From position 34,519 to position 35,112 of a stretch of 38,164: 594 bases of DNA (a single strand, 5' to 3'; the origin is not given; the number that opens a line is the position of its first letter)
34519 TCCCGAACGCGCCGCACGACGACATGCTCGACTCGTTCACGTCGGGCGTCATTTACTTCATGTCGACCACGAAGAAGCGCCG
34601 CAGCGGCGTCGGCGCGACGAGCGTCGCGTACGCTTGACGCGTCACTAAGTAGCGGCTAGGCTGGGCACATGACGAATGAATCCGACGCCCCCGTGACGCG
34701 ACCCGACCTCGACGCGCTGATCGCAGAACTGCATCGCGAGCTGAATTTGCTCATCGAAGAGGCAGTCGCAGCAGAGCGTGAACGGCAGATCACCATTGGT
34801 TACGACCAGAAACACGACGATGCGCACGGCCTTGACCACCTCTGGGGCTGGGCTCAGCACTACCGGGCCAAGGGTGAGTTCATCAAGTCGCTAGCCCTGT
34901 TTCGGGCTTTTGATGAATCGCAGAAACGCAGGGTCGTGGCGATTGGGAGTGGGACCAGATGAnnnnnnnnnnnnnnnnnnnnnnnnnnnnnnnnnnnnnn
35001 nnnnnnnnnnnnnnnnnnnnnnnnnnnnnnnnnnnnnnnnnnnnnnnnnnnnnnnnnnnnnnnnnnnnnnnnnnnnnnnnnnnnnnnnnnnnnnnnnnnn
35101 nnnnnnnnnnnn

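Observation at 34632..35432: Cassette 1: a promoter-bearing, compositionally foreign four-gene unit inserted between terminase and portal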

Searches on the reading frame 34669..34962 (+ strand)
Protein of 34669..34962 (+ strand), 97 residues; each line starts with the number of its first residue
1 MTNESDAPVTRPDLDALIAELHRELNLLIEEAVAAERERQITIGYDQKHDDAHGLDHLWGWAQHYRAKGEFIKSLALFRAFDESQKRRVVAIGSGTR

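Call 7: search_protein_families(library=pfam, proteins=[window:34669-34962:+], max_evalue=0.1)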
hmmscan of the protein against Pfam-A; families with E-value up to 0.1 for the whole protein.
window:34669-34962:+ (97 aa): 4 families
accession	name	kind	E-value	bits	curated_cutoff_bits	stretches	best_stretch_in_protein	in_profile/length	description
PF06316.17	Ail_Lom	-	0.0087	16.3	23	1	31-82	21-70/199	Enterobacterial Ail/Lom protein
PF19979.4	DUF6415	-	0.019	16.1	27.5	1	6-37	12-43/95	Family of unknown function (DUF6415)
PF10978.13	DUF2785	-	0.043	13.9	25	1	16-91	24-97/174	Protein of unknown function (DUF2785)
PF13701.12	DDE_Tnp_1_4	-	0.049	12.3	34.7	1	21-69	118-168/435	Transposase DDE domain group 1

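Call 8: search_protein_families(library=phrogs, proteins=[window:34669-34962:+], max_evalue=0.1)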
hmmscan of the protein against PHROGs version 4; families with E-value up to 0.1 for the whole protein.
window:34669-34962:+ (97 aa): 3 families
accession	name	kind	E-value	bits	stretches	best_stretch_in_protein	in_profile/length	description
phrog_11704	-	integration and excision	0.012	15.2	1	20-69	122-171/438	transposase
phrog_28211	-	unknown function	0.022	15.4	1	33-65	131-164/234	-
phrog_6628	-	unknown function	0.099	12.1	0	30-65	580-616/685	-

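Call 10: search_dna_similar(query=window:34669-34962:+, collection=phages, mode=protein, max_evalue=0.01, max_rows=40)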
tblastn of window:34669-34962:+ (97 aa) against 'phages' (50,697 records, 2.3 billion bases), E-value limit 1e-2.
Records with a match: 15; places in all: 15; records where one place covers at least 80% of the query: 0.
Best place of each record, by identity: <60% 15.
By first word of the organism name: Microbacterium 14; Gordonia 1.
By host as written in the record: Microbacterium foliorum NRRL B-24224 SEA 7; Microbacterium paraoxydans NWU1 6; Gordonia terrae CAG3 1; Microbacterium foliorum NRRL B-24224 1.
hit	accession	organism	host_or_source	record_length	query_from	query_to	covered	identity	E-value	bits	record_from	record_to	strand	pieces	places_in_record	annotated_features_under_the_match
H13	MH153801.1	Microbacterium phage Count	Microbacterium foliorum NRRL B-24224 SEA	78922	15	80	68%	42.6%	1e-5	47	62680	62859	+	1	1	98: MazG-like nucleotide pyrophosphohydrolase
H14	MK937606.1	Microbacterium phage Margaery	Microbacterium foliorum NRRL B-24224 SEA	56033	6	80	77%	34.6%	8e-5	45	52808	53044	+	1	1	89: hypothetical protein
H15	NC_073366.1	Microbacterium phage Margaery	Microbacterium foliorum NRRL B-24224 SEA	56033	6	80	77%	34.6%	8e-5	45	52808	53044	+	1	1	89: hypothetical protein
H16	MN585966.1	Gordonia phage Faith5x5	Gordonia terrae CAG3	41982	33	89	59%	39.7%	2e-5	47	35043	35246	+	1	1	55: hypothetical protein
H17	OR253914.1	Microbacterium phage Morrigan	Microbacterium foliorum NRRL B-24224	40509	27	80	56%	40.7%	2e-3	41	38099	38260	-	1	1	59: hypothetical protein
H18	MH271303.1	Microbacterium phage MementoMori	Microbacterium paraoxydans NWU1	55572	28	80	55%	39.6%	4e-6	49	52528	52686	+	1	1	92: hypothetical protein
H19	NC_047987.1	Microbacterium phage MementoMori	Microbacterium paraoxydans NWU1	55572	28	80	55%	39.6%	4e-6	49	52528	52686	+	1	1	92: hypothetical protein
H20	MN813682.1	Microbacterium phage Matzah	Microbacterium paraoxydans NWU1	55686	28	80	55%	39.6%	4e-6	49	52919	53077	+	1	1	92: hypothetical protein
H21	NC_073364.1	Microbacterium phage Matzah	Microbacterium paraoxydans NWU1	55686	28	80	55%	39.6%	4e-6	49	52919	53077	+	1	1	92: hypothetical protein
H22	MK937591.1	Microbacterium phage Cinna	Microbacterium foliorum NRRL B-24224 SEA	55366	28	80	55%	39.6%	6e-6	48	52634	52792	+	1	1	89: hypothetical protein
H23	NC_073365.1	Microbacterium phage Cinna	Microbacterium foliorum NRRL B-24224 SEA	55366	28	80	55%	39.6%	6e-6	48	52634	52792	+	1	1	89: hypothetical protein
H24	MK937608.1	Microbacterium phage Cressida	Microbacterium foliorum NRRL B-24224 SEA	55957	25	80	58%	37.5%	3e-6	49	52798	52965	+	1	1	91: hypothetical protein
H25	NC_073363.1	Microbacterium phage Cressida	Microbacterium foliorum NRRL B-24224 SEA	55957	25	80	58%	37.5%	3e-6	49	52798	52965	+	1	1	91: hypothetical protein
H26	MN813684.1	Microbacterium phage Terij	Microbacterium paraoxydans NWU1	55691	25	80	58%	37.5%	2e-4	44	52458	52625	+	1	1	89: hypothetical protein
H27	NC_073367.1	Microbacterium phage Terij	Microbacterium paraoxydans NWU1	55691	25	80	58%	37.5%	2e-4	44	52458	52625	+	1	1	89: hypothetical protein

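Call 14: find_homologous_proteins(query=window:34669-34962:+)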
Query window:34669-34962:+ (97 aa): 1 proteins with E <= 0.001 among 5 candidates.
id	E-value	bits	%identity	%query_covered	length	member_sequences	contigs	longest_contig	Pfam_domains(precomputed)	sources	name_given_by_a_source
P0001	9.9e-58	210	100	100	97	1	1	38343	-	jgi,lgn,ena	-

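Call 15: search_protein_families(library=ncbifam, proteins=[window:34669-34962:+], max_evalue=1)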
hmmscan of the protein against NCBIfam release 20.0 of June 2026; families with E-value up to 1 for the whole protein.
window:34669-34962:+ (97 aa): 0 families

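Call 16: search_protein_families(library=padloc, proteins=[window:34669-34962:+], max_evalue=1)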
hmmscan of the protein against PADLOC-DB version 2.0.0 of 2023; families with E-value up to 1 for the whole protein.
window:34669-34962:+ (97 aa): 0 families

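Call 18: get_annotated_region(hit=H13, flank=2500)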
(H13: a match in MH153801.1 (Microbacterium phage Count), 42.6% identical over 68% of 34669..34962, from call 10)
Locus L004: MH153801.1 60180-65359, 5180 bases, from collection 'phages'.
description: Microbacterium phage Count, complete genome.
organism: Microbacterium phage Count (NCBI taxid 2182352)
taxonomy: Viruses; Duplodnaviria; Heunggongvirae; Uroviricota; Caudoviricetes
host: Microbacterium foliorum NRRL B-24224 SEA; source: soil; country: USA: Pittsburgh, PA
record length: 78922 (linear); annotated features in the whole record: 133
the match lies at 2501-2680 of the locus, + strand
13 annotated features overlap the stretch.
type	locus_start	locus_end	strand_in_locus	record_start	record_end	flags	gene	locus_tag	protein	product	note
CDS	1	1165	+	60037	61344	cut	93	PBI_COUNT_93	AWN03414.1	DNA helicase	-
CDS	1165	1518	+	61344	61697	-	94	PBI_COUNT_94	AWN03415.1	hypothetical protein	-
CDS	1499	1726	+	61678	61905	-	95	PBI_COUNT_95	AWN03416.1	hypothetical protein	-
CDS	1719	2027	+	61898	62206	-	96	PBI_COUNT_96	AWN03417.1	hypothetical protein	-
CDS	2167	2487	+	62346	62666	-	97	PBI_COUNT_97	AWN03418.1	hypothetical protein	-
CDS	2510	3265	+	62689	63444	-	98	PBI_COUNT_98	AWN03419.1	MazG-like nucleotide pyrophosphohydrolase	-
CDS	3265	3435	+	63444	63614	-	99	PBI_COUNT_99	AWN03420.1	hypothetical protein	-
CDS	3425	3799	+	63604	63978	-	100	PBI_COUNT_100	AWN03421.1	hypothetical protein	-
CDS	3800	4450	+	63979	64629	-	101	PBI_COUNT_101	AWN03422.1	hypothetical protein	-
CDS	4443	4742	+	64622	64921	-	102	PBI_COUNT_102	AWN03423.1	hypothetical protein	-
CDS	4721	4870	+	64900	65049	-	103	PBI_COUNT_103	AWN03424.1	hypothetical protein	-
CDS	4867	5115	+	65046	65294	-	104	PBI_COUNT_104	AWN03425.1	hypothetical protein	-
CDS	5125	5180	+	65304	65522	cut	105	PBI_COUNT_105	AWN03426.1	hypothetical protein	-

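Call 19: get_annotated_region(hit=H16, flank=2500)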
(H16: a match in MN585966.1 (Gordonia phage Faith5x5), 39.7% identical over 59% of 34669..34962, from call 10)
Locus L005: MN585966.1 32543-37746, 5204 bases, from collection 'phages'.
description: Gordonia phage Faith5x5, complete genome.
organism: Gordonia phage Faith5x5 (NCBI taxid 2656535)
taxonomy: Viruses; Duplodnaviria; Heunggongvirae; Uroviricota; Caudoviricetes
host: Gordonia terrae CAG3; source: soil; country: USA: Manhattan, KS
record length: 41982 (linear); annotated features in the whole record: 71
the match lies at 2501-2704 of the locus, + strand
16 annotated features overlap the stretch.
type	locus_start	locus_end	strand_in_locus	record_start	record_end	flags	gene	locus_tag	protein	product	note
CDS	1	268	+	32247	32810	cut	47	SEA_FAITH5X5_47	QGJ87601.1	hypothetical protein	-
CDS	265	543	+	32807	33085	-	48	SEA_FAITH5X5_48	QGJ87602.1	hypothetical protein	-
CDS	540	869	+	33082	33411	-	49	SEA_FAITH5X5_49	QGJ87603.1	hypothetical protein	-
CDS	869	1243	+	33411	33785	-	50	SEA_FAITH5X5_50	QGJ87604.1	hypothetical protein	-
CDS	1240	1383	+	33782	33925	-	51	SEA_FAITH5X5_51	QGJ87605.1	hypothetical protein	-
CDS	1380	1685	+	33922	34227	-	52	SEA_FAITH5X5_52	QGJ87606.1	hypothetical protein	-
CDS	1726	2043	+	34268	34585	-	53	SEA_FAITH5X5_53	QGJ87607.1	hypothetical protein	-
CDS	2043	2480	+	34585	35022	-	54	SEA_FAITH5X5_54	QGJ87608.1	hypothetical protein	-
CDS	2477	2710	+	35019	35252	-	55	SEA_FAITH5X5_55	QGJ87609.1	hypothetical protein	-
CDS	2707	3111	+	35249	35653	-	56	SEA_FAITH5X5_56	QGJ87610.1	hypothetical protein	-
CDS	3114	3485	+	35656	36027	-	57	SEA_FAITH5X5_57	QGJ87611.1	histidine triad nucleotide binding protein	-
CDS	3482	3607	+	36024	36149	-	58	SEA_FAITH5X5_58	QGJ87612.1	hypothetical protein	-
CDS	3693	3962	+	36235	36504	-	59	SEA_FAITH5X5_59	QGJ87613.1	hypothetical protein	-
CDS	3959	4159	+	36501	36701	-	60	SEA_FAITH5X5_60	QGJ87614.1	hypothetical protein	-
CDS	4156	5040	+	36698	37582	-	61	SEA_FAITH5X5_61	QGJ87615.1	hypothetical protein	-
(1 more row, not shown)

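Call 20: get_annotated_region(hit=H18, flank=2500)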
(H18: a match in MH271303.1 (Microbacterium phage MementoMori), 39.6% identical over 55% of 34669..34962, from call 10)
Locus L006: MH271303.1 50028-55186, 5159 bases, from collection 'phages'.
description: Microbacterium phage MementoMori, complete genome.
organism: Microbacterium phage MementoMori (NCBI taxid 2201436)
taxonomy: Viruses; Duplodnaviria; Heunggongvirae; Uroviricota; Caudoviricetes; Mementomorivirus; Mementomorivirus mementomori
host: Microbacterium paraoxydans NWU1; source: soil; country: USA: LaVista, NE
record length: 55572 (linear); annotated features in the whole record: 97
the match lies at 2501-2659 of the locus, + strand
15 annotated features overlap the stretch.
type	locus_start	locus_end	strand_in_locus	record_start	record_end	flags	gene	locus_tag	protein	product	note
CDS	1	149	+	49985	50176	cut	83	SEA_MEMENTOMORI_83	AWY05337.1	hypothetical protein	-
CDS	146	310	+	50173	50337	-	84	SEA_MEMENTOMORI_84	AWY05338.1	hypothetical protein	-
CDS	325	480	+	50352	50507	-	85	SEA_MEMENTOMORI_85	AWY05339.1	hypothetical protein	-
CDS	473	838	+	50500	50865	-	86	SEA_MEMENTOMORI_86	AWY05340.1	hypothetical protein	-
CDS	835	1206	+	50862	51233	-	87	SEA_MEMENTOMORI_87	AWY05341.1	hypothetical protein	-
CDS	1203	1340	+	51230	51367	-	88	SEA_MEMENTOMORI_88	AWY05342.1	hypothetical protein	-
CDS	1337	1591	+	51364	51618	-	89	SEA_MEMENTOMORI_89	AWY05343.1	hypothetical protein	-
CDS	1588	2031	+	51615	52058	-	90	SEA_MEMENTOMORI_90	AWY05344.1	hypothetical protein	-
CDS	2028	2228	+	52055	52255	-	91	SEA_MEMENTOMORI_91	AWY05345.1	hypothetical protein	-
CDS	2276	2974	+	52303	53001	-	92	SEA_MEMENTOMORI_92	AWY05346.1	hypothetical protein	-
CDS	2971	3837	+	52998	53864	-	93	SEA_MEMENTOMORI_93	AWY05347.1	hypothetical protein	-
CDS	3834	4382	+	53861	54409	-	94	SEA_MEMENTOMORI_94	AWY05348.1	hypothetical protein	-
CDS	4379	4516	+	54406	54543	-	95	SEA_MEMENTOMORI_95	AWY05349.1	hypothetical protein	-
CDS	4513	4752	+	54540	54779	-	96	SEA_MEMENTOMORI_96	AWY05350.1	hypothetical protein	-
CDS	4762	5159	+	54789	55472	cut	97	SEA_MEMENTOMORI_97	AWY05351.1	ParB-like nuclease domain protein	-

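Call 21: search_protein_families(library=pfam, proteins=[L004:2510-3265:+, L005:2477-2710:+, L006:2276-2974:+], max_evalue=0.01)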
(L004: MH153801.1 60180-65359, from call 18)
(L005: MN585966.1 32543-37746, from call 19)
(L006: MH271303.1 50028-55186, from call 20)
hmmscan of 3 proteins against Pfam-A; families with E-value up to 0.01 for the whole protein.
L004:2510-3265:+ (251 aa): 3 families
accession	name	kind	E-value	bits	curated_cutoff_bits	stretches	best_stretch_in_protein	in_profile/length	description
PF01503.22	PRA-PH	-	5.4e-14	52.8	21.3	1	132-183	35-86/86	Phosphoribosyl-ATP pyrophosphohydrolase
PF12643.12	MazG-like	-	0.00035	21.2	27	1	134-193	18-76/85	MazG-like family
PF03819.22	MazG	-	0.0015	19.2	22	1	136-179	15-62/74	MazG nucleotide pyrophosphohydrolase domain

L005:2477-2710:+ (77 aa): 0 families

L006:2276-2974:+ (232 aa): 0 families

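Call 33: search_protein_representatives(protein=window:34669-34962:+)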
Query: 97 residues. Proteins with E-value up to 0.001 (for the whole library): 147; up to 1e-10: 5; up to 1e-30: 1. The best 147 are listed.
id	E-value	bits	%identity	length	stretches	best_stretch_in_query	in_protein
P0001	3.1e-58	210.0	100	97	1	1-97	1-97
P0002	5.2e-19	84.4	54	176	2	14-91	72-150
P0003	3.4e-17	78.6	57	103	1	25-92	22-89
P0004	3.2e-13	65.9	51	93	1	24-92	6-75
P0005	3.3e-11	59.5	47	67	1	31-87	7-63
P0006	1.5e-10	57.4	53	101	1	30-91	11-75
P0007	4.2e-10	55.9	54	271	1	31-91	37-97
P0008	5.9e-10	55.5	56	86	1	30-83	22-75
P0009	8.2e-10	55.0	43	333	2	29-89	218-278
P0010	1.2e-09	54.4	41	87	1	22-90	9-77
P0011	1.5e-09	54.1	46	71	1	29-87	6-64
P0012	1.6e-09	54.0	53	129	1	32-86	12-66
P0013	2.0e-09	53.8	47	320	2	28-83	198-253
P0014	2.1e-09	53.6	53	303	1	30-87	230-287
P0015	2.2e-09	53.6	52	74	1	31-88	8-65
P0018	1.0e-08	51.5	48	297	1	31-92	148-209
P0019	1.0e-08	51.5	48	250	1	29-86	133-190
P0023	1.8e-08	50.7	53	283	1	29-87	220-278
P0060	1.6e-06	44.5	39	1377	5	43-81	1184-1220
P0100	4.6e-05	39.8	45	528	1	32-96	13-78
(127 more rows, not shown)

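Call 50: search_protein_families(library=pfam, proteins=[P0002, P0007, P0009, P0013, P0014, P0018, P0019, P0023, P0060, P0100], max_evalue=0.001)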
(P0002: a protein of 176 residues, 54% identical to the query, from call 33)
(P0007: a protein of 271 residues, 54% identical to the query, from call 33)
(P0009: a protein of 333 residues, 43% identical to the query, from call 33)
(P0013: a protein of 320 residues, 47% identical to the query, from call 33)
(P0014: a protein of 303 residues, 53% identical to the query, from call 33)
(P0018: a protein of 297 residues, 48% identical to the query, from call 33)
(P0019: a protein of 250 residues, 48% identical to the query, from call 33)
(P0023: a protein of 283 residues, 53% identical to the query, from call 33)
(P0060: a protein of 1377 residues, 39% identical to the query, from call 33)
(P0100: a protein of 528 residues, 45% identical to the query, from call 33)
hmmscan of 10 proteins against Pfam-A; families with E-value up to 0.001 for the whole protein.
P0002 (176 aa): 0 families

P0007 (271 aa): 0 families

P0009 (333 aa): 0 families

P0013 (320 aa): 0 families

P0014 (303 aa): 0 families

P0018 (297 aa): 0 families

P0019 (250 aa): 0 families

P0023 (283 aa): 0 families

P0060 (1377 aa): 1 family
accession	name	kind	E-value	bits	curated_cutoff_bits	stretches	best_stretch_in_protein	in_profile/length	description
PF00008.33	EGF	-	0.00055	20.6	21.5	1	101-131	1-32/32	EGF-like domain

P0100 (528 aa): 0 families

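Call 51: search_solved_structures(query=A6, max_evalue=10, show_alignments=2)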
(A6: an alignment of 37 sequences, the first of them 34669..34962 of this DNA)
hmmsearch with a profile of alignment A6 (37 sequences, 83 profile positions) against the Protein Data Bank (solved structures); distinct sequences matched with E-value up to 10: 2.
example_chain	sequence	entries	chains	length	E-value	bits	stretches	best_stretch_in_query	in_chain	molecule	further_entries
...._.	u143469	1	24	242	0.035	17.3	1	32-77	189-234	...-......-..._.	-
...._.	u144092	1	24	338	7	9.9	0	32-75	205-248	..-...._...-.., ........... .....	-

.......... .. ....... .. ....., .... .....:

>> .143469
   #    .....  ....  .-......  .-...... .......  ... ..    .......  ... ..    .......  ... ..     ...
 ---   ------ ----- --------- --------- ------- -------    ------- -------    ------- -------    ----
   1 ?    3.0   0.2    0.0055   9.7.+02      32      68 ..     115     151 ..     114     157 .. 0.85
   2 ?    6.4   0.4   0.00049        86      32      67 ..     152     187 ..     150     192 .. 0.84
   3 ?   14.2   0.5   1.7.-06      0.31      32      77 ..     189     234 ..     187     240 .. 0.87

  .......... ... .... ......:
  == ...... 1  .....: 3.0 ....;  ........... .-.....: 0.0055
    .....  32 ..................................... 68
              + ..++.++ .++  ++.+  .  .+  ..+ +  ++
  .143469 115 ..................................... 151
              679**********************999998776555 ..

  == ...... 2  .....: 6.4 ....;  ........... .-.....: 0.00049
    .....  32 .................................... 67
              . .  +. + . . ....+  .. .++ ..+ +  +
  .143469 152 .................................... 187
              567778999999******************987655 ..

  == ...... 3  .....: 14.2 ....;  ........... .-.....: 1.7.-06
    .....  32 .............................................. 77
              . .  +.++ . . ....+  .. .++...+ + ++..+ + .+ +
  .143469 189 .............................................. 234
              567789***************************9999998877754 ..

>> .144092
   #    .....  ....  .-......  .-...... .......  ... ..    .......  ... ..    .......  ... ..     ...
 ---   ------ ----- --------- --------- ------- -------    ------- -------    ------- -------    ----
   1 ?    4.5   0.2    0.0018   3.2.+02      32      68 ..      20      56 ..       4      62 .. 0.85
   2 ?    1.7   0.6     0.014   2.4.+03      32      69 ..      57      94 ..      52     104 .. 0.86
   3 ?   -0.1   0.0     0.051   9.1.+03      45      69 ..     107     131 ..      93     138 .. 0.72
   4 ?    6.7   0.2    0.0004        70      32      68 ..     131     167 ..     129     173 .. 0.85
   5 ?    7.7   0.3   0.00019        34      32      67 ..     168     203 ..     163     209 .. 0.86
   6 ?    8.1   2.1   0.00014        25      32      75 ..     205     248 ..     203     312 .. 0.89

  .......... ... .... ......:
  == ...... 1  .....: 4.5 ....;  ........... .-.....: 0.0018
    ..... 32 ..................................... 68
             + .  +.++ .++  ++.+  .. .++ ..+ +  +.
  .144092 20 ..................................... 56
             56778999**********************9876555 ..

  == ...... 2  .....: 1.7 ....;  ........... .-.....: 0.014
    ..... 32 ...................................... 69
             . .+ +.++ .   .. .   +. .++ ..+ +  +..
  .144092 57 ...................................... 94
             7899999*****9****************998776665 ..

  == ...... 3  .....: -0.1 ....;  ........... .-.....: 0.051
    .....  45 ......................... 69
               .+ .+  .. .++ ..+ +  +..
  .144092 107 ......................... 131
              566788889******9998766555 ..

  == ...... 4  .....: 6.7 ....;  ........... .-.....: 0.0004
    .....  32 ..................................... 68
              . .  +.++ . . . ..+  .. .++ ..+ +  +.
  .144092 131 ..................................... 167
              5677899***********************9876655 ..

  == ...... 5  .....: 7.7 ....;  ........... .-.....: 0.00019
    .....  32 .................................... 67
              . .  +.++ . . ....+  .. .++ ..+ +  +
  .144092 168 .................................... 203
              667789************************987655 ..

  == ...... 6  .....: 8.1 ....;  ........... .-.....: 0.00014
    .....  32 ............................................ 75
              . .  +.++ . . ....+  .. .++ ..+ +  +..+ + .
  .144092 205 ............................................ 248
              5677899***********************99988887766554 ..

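Call 61: predict_structure(alignment_id=A6)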
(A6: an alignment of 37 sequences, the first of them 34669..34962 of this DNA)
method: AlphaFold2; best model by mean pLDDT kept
length: 97 residues; sequences in the alignment: 37
mean_pLDDT: 94.1   pTM: 0.79
mean pLDDT of the five models: 94.1, 93.6, 93.4, 92.7, 92.3
residues with pLDDT >= 90: 83; 70-90: 8; 50-70: 6; < 50: 0
segments of 3 or more residues with pLDDT < 50: none
pLDDT, mean of each block of 10 residues (from residue 1): 69 92 98 99 98 98 99 99 98 91
secondary structure, 60 per line:
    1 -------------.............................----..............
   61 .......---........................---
elements in order: H14-42 H47-67 H71-94

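Call 64: fold_search(model_id=the predicted structure, library=pdb)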
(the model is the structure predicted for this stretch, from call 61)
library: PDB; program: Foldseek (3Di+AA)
matches with E <= 10: 20; with E <= 0.001: 0
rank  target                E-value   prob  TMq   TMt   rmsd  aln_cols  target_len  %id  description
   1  8dz8_F                2.5e+00  0.16  0.28  0.29  12.1        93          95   12  Neoleukin 4, a de novo designed IL-4 mimetic (released 2023-03-29)
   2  9jsd                  2.6e+00  0.44  0.42  0.32  17.2        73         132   12  Cryo-EM structure of Snf7 linker extension (released 2025-10-08)
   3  3msv_B                5.6e+00  0.18  0.36  0.10  14.9        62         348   14  The hypoxic regulator of sterol synthesis Nro1 is a nuclear import adaptor (released 2011-04-20)
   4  6bz3_A                5.6e+00  0.07  0.28  0.23  14.7        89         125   18  Complex structure of FAK FAT domain and DCC P3 motif (released 2018-04-04)
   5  7ane_ai               5.9e+00  0.14  0.38  0.12  10.6        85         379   19  Leishmania Major mitochondrial ribosome (released 2021-06-23)
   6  5fd9                  6.3e+00  0.25  0.42  0.33  14.1        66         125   14  X-ray Crystal Structure of ESCRT-III Snf7 core domain (conformation B) (released 2015-12-30)
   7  8ftm_A                6.7e+00  0.12  0.35  0.06  17.5        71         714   25  Setx-ssRNA-ADP-SO4 complex (released 2023-10-25)
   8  9jm6_A                7.1e+00  0.18  0.35  0.51   6.1        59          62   15  Crystal structure of de novo designed light-responsive oligomer C5-1 (LRO-C5-1) (released 2025-08-27)
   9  9jm6_B                7.1e+00  0.18  0.37  0.53   6.5        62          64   14  Crystal structure of de novo designed light-responsive oligomer C5-1 (LRO-C5-1) (released 2025-08-27)
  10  7tcd                  7.5e+00  0.07  0.29  0.09  12.0        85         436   19  LOV2-DARPIN fusion: D13 (released 2023-07-05)
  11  6zvs_A                7.5e+00  0.03  0.20  0.15  18.6       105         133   21  C12 symmetry: Bacterial Vipp1 and PspA are members of the ancient ESCRT-III membrane-remodeling superfamily. (released 2021-08-04)
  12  3zfw_A                7.9e+00  0.09  0.31  0.13  11.3        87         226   11  Crystal structure of the TPR domain of kinesin light chain 2 in complex with a tryptophan-acidic cargo peptide (released 2013-04-03)
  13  3si5_B                8.4e+00  0.23  0.32  0.21   7.8        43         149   23  Kinetochore-BUBR1 kinase complex (released 2011-10-26)
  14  8dz8_E                8.4e+00  0.14  0.34  0.34   8.5        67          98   10  Neoleukin 4, a de novo designed IL-4 mimetic (released 2023-03-29)
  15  4fzo_B                8.4e+00  0.10  0.34  0.39  10.8        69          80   16  Crystal Structure of the apo-form uranyl binding protein (released 2013-12-11)
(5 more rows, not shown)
